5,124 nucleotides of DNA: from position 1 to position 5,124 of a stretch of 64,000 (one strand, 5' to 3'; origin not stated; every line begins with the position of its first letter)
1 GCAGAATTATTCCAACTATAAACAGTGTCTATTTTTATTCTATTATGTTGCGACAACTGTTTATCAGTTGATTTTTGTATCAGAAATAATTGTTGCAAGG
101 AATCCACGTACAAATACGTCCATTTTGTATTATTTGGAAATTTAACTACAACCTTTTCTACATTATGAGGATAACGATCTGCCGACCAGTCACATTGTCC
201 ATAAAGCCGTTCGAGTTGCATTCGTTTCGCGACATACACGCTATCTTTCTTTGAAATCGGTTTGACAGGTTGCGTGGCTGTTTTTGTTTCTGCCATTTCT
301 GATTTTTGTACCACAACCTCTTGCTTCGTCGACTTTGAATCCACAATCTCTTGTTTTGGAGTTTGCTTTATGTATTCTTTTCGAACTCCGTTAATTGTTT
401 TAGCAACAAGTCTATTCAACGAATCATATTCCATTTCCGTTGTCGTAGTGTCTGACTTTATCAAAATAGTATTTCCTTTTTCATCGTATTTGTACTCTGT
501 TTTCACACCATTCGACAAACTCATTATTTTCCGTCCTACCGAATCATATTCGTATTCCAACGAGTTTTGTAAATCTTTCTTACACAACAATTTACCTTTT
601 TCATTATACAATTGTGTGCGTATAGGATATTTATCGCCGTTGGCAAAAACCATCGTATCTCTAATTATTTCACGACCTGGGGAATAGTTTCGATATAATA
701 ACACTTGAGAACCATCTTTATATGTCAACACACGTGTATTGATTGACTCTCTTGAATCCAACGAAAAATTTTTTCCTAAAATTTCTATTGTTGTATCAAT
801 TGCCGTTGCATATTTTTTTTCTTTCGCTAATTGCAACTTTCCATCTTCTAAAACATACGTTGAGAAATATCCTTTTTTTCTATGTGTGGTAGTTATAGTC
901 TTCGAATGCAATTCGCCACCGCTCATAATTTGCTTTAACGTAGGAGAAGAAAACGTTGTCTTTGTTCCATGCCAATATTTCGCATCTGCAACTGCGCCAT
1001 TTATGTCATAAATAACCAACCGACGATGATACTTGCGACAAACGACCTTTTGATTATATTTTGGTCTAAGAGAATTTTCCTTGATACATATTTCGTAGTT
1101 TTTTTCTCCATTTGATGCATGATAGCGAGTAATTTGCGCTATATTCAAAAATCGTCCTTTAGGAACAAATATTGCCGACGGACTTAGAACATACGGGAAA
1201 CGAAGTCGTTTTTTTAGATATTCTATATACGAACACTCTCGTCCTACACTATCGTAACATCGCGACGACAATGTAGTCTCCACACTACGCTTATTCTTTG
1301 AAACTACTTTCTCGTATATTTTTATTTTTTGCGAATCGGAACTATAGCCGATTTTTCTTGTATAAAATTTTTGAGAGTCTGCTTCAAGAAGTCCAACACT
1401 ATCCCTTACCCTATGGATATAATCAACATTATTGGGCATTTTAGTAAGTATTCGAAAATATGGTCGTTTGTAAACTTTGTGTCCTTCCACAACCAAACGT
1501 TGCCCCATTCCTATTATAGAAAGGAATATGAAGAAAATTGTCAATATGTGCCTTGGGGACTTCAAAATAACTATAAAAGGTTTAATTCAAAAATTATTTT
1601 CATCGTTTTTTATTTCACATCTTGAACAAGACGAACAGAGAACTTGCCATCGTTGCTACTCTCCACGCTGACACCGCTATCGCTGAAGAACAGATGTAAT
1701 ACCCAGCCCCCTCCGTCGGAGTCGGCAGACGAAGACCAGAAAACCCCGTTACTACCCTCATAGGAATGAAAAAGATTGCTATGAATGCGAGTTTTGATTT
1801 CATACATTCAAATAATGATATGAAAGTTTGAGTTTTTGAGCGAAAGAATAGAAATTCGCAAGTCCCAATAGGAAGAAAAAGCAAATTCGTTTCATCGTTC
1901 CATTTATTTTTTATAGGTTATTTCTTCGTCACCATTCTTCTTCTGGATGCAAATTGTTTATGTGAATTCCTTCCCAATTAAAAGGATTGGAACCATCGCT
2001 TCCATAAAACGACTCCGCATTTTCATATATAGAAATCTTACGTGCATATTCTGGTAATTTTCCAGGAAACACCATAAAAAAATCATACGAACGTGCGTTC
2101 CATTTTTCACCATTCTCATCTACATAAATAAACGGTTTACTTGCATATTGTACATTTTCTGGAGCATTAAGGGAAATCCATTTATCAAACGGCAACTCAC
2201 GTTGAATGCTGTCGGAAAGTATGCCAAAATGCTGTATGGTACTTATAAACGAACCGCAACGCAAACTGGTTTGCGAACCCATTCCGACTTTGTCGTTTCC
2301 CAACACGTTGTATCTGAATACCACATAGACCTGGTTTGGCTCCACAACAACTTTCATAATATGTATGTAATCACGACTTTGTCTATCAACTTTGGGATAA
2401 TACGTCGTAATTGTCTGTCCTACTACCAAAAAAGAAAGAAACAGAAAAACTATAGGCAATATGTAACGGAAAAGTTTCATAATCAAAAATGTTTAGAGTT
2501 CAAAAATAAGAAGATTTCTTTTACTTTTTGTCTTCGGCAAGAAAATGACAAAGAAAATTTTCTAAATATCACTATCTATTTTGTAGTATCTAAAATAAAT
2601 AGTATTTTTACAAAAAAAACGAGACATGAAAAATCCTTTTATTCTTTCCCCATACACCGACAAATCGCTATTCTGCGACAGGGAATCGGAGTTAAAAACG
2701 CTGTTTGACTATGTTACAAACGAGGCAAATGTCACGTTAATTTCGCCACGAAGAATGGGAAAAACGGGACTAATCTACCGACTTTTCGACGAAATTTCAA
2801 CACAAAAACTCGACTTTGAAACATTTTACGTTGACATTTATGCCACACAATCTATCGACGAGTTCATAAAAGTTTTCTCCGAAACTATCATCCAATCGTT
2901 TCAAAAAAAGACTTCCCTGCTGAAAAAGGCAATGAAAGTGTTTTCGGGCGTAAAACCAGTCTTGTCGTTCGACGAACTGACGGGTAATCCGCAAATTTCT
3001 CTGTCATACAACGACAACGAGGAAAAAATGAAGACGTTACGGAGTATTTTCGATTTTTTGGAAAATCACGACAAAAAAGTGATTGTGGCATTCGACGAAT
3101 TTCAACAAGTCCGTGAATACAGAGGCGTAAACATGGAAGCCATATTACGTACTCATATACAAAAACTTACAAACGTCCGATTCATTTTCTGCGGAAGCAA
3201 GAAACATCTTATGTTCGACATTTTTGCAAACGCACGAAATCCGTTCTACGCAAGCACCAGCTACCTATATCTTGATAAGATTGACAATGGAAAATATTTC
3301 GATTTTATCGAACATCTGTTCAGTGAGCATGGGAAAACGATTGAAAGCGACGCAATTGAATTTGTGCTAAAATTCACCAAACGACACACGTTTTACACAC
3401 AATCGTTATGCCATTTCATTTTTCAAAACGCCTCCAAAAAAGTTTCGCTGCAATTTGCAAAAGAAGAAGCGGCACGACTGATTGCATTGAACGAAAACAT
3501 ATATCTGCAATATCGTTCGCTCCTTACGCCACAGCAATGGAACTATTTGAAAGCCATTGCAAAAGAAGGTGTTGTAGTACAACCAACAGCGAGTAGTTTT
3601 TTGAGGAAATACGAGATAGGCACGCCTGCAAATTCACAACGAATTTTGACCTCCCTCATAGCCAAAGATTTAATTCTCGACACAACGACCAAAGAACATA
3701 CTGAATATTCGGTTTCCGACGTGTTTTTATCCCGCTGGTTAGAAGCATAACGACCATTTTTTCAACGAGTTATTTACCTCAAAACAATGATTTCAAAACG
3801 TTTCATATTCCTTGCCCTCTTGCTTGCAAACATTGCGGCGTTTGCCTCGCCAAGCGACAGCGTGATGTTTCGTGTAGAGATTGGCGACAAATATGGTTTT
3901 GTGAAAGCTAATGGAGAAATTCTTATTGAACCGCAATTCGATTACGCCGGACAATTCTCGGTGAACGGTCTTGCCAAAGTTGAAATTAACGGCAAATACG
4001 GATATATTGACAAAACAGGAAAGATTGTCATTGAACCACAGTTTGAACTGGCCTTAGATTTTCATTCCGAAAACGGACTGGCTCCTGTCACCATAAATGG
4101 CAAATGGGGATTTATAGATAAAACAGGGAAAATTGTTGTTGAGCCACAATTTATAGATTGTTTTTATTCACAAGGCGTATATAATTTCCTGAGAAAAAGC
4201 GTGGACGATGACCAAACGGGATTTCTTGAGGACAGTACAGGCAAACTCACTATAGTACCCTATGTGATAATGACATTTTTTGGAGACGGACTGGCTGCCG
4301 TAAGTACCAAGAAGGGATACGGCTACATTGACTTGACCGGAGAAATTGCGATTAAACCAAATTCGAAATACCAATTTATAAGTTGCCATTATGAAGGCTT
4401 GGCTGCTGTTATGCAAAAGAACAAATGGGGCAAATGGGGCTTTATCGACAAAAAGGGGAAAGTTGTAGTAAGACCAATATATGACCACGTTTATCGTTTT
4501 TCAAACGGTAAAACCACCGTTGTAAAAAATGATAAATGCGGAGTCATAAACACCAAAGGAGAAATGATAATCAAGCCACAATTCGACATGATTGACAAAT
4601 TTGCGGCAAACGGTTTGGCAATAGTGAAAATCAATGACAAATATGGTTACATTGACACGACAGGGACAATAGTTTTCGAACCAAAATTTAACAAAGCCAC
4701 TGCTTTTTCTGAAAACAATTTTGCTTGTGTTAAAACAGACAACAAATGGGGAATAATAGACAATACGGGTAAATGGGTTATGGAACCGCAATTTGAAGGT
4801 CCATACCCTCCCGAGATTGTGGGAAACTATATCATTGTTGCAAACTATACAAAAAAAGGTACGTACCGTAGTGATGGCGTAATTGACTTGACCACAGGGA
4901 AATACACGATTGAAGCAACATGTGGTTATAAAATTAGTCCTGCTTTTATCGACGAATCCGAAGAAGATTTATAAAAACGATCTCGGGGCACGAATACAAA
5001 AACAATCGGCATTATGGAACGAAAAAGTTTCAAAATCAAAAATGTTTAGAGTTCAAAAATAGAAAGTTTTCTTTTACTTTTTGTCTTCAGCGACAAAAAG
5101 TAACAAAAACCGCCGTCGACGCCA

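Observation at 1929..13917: Seven copies of one promoter, short leader and signal-peptide 5' cassette grafted onto unrelated secreted proteins, mostly with TTG starts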

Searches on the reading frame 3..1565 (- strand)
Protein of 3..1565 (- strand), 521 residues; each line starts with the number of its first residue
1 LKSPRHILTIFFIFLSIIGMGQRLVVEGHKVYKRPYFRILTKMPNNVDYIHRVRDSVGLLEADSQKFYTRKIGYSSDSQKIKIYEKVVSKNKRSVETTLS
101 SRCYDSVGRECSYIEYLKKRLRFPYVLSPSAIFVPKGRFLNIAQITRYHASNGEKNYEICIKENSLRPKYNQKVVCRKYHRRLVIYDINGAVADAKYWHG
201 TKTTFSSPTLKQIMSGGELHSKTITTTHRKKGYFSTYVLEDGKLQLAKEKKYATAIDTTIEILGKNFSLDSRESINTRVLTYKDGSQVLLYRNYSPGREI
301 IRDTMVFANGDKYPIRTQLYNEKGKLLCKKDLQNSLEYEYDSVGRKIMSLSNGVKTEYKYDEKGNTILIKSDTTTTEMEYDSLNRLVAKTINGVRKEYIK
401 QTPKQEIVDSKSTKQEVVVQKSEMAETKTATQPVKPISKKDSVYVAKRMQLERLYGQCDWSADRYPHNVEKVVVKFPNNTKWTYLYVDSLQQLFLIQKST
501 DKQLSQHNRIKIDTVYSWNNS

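Call 55: search_protein_families(library=pfam, proteins=[window:3-1565:-], max_evalue=5)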
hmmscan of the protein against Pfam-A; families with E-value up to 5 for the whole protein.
window:3-1565:- (521 aa): 4 families
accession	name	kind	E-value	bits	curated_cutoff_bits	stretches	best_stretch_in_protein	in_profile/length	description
PF05593.20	RHS_repeat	-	2.7e-05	24.9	22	1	360-390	1-32/38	RHS Repeat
PF13077.11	DUF3909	-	0.0088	16.5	25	1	355-380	38-63/108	Protein of unknown function (DUF3909)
PF07202.18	Tcp10_C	-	0.018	15.1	36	0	277-293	13-29/35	T-complex protein 10 C-terminus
PF18755.6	RAMA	-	0.021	15.2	35.2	1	203-265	14-77/107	Restriction Enzyme Adenine Methylase Associated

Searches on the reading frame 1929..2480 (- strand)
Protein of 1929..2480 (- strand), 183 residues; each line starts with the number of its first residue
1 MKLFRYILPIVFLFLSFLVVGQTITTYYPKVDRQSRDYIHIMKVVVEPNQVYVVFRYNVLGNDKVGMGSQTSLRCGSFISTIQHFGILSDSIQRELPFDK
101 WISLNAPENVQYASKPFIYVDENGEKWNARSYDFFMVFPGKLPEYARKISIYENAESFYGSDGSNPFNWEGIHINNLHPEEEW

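Call 6: search_protein_families(library=pfam, proteins=[window:1929-2480:-], max_evalue=0.01)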
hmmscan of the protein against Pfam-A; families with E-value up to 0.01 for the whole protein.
window:1929-2480:- (183 aa): 0 families

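Call 18: search_protein_families(library=ncbifam, proteins=[window:1929-2480:-], max_evalue=0.1)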
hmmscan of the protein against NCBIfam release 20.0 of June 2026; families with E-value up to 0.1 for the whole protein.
window:1929-2480:- (183 aa): 0 families

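Call 34: find_encoding_contigs(protein=window:1929-2480:-, flank=10000, max_places=8)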
Protein window:1929-2480:- (183 aa): 21 contigs read that carry it; 8 places shown.
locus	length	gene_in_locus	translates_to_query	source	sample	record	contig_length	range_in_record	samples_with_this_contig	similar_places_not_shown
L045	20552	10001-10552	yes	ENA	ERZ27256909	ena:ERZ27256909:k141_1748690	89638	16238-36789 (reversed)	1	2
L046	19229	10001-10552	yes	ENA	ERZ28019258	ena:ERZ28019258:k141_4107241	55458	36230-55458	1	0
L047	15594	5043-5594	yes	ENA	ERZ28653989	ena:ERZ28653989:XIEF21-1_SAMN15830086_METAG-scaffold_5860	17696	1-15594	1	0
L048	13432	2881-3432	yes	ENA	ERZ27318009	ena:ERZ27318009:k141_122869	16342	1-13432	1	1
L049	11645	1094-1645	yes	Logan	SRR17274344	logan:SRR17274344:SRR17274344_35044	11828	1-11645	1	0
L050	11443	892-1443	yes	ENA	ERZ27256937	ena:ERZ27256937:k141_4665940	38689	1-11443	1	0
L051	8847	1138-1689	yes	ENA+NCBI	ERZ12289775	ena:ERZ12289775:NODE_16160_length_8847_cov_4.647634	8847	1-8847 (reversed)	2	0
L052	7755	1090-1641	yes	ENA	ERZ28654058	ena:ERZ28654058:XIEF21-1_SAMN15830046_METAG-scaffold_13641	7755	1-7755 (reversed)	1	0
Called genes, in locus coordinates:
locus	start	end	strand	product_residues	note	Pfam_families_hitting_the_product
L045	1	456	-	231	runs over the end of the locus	-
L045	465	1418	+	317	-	-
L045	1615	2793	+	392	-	PF13173:AAA_14, PF13635:DUF4143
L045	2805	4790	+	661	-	-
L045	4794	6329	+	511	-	-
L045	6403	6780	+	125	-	-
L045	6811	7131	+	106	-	-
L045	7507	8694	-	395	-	PF27095:Conj_beta_prop_9 (faint), PF14903:WG_beta_rep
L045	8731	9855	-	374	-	PF01637:ATPase_2, PF13173:AAA_14 (faint), PF07693:KAP_NTPase (weak)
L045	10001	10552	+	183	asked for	-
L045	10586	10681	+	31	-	-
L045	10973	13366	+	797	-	-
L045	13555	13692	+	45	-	-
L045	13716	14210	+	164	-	PF19666:DUF6169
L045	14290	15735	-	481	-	PF00474:SSF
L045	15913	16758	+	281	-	-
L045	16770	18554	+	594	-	-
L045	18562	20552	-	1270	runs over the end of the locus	PF09479:Flg_new (faint), PF16820:PKD_3 (faint), PF18998:Flg_new_2, PF18962:Por_Secre_tail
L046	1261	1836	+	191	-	-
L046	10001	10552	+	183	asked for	-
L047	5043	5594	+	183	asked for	-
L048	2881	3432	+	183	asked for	-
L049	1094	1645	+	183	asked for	-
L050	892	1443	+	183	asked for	-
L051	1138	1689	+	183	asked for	-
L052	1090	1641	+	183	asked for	-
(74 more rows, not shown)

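Call 55: search_protein_families(library=pfam, proteins=[window:1929-2480:-], max_evalue=5)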
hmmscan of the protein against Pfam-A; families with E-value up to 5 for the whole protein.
window:1929-2480:- (183 aa): 0 families

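Call 70: search_solved_structures(query=window:1929-2480:-, max_evalue=1)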
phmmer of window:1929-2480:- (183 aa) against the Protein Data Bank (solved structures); distinct sequences matched with E-value up to 1: 4.
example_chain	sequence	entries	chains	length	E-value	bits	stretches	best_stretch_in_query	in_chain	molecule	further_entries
6f0t_A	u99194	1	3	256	0.039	17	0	100-125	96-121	Pizza6-SFW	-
9fhl_P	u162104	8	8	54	0.28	14.3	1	57-96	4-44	Small ribosomal subunit protein uS14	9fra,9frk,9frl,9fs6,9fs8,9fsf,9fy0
7qdw_A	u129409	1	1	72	0.4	13.8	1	38-84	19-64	Zinc finger protein, putative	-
7b8b_A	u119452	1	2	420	0.55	13.3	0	70-130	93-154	Polygalacturonase ADPG2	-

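Call 87: search_protein_families(library=padloc, proteins=[window:1929-2480:-], max_evalue=0.001)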
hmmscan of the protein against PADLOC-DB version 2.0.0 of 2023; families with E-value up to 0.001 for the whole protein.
window:1929-2480:- (183 aa): 0 families

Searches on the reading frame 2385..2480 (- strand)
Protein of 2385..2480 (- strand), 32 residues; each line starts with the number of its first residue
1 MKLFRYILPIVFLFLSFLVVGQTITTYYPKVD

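Call 31: search_protein_representatives(alignment_id=A3)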
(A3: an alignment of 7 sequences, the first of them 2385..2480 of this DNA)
Query: 7 sequences, 34 profile positions. Proteins with E-value up to 0.001 (for the whole library): 30; up to 1e-10: 3; up to 1e-30: 0. The best 30 are listed.
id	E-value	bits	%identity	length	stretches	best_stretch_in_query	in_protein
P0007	3.0e-11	59.3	-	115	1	1-34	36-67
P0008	3.2e-11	59.2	-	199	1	1-30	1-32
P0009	7.6e-11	58.0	-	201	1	2-34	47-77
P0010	2.2e-10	56.5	-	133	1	1-34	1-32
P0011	4.0e-10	55.7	-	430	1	1-34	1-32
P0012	1.5e-09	53.8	-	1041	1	1-29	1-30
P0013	3.8e-09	52.6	-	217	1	2-34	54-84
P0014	2.7e-08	49.8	-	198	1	1-26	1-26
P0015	6.0e-08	48.7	-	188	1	1-25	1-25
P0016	6.4e-08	48.7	-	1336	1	1-29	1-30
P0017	6.7e-08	48.6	-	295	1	2-28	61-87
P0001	3.6e-07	46.3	-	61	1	1-26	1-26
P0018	6.3e-07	45.5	-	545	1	1-24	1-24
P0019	7.9e-07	45.2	-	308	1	1-30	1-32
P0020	8.5e-07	45.1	-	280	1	1-34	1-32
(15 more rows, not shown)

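Call 55: search_protein_families(library=pfam, proteins=[P0016, P0018], max_evalue=5)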
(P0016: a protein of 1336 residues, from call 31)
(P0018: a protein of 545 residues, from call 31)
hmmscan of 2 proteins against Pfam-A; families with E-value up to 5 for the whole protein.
P0016 (1336 aa): 1 family
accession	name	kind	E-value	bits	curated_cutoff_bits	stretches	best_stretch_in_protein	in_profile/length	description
PF14903.11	WG_beta_rep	-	1e-25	89.8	25.6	4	543-579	1-35/35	WG containing repeat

P0018 (545 aa): 3 families
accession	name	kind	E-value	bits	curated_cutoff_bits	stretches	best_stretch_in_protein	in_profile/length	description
PF14903.11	WG_beta_rep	-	2.3e-104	341.4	25.6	11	83-117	1-35/35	WG containing repeat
PF17180.10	Zn_ribbon_3CxxC_2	-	0.074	13.6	27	0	488-503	2-17/45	Zinc-binding domain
PF02920.21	Integrase_DNA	-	4.5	7.7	27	0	394-408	21-35/70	DNA binding domain of tn916 integrase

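Call 60: find_encoding_contigs(protein=P0015, flank=6000, max_places=4)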
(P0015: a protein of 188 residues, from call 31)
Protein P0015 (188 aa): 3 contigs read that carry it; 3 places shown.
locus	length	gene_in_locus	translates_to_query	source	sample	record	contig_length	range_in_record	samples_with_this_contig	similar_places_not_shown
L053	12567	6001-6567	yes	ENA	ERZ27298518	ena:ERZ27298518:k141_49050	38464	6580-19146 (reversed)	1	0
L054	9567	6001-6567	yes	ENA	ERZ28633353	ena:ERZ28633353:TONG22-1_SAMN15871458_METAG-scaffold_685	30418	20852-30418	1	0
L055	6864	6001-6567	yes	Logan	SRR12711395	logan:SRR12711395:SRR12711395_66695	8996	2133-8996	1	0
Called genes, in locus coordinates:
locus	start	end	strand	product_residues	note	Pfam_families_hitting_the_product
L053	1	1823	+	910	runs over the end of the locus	PF18962:Por_Secre_tail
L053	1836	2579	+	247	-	-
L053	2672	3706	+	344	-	PF01761:DHQ_synthase, PF24621:DHQS_C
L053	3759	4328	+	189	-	PF01487:DHquinase_I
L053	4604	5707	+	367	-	-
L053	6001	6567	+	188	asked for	-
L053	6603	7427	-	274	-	PF08843:AbiEii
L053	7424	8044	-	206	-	-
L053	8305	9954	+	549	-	-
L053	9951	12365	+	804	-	PF14903:WG_beta_rep (faint)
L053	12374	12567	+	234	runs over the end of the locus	-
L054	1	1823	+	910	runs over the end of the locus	PF18962:Por_Secre_tail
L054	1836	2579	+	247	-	-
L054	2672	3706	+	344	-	PF01761:DHQ_synthase, PF24621:DHQS_C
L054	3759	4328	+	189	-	PF01487:DHquinase_I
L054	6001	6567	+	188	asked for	-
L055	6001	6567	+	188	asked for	-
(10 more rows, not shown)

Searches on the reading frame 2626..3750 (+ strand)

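Call 6: search_protein_families(library=pfam, proteins=[window:2626-3750:+], max_evalue=0.01)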
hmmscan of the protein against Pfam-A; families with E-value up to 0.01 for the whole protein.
window:2626-3750:+ (374 aa): 5 families
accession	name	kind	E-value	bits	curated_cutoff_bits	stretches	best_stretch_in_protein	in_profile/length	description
PF01637.24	ATPase_2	-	2.2e-12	47.7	33.2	1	16-246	1-210/225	ATPase domain predominantly from Archaea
PF07693.20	KAP_NTPase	-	4.8e-07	29.8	20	1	45-219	32-218/293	KAP family P-loop domain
PF13173.12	AAA_14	-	1.3e-06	28.9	27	1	125-196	34-103/129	AAA domain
PF13401.12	AAA_22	-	0.00081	20.1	27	1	34-192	6-124/130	AAA domain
PF14516.12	AAA_35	-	0.00094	18.5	27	1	28-98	26-99/331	AAA-like domain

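Call 87: search_protein_families(library=padloc, proteins=[window:2626-3750:+], max_evalue=0.001)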
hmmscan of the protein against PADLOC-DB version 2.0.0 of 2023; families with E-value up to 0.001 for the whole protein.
window:2626-3750:+ (374 aa): 0 families

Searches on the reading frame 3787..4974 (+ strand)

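Call 6: search_protein_families(library=pfam, proteins=[window:3787-4974:+], max_evalue=0.01)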
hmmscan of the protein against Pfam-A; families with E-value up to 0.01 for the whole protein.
window:3787-4974:+ (395 aa): 2 families
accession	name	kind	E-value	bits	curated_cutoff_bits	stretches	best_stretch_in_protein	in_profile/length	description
PF14903.11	WG_beta_rep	-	1.1e-82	272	25.6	7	71-107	1-35/35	WG containing repeat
PF17608.7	DUF5504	-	0.0018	18.9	27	0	10-52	49-87/127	Family of unknown function (DUF5504)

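Call 87: search_protein_families(library=padloc, proteins=[window:3787-4974:+], max_evalue=0.001)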
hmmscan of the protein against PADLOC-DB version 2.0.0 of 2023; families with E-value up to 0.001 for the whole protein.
window:3787-4974:+ (395 aa): 0 families
